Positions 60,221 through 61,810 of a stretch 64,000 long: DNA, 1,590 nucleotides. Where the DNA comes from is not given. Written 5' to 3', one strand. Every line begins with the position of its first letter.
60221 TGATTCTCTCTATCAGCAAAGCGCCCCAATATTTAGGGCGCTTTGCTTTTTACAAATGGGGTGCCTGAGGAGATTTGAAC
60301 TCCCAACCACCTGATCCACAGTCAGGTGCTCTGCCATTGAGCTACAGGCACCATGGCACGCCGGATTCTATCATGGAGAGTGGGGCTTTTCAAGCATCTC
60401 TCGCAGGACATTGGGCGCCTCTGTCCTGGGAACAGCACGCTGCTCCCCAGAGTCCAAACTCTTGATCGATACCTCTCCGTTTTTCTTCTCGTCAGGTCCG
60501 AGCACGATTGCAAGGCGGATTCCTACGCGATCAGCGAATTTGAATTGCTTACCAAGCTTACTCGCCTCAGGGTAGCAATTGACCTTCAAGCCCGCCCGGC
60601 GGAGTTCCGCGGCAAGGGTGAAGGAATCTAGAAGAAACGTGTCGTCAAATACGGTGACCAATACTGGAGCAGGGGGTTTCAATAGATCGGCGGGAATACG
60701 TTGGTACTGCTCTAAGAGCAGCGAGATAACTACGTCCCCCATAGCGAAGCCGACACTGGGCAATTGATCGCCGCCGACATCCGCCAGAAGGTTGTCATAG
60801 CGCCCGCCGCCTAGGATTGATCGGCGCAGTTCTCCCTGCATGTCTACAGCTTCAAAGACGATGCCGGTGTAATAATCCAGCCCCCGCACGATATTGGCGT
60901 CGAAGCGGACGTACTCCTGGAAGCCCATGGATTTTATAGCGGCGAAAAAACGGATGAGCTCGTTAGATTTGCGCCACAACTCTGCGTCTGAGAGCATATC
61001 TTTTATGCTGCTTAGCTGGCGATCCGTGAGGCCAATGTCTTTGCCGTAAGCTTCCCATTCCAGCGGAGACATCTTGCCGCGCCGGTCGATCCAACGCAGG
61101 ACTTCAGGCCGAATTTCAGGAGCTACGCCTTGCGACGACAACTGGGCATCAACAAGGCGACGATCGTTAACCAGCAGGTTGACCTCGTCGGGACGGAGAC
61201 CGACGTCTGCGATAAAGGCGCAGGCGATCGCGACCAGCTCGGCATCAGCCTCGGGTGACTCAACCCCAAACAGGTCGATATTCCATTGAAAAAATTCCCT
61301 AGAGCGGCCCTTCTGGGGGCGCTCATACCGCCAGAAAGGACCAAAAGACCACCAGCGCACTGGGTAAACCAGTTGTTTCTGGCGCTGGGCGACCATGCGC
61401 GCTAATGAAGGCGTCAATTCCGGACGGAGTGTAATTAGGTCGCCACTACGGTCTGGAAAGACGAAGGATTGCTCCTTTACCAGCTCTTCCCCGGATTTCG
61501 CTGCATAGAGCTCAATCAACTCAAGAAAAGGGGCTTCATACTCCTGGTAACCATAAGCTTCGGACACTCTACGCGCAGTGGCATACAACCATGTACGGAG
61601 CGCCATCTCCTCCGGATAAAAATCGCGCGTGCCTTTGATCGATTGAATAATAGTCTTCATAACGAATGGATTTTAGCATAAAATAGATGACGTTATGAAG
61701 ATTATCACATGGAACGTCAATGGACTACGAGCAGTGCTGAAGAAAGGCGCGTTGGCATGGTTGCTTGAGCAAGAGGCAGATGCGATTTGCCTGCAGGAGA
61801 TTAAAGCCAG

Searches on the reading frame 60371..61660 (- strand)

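Call 70: search_protein_families(library=pfam, proteins=[window:60371-61660:-], max_evalue=0.00001)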
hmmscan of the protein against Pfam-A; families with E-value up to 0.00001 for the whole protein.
window:60371-61660:- (429 aa): 3 families
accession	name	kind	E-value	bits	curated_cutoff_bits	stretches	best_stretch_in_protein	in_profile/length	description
PF13393.11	tRNA-synt_His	-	2.4e-45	155.5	25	1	10-307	1-303/308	Histidyl-tRNA synthetase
PF03129.25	HGTP_anticodon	-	4.9e-16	59.1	21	1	348-421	20-93/94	Anticodon binding domain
PF00587.30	tRNA-synt_2b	-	3.3e-07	31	29.3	1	67-274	2-123/179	tRNA synthetase class II core domain (G, H, P, S and T)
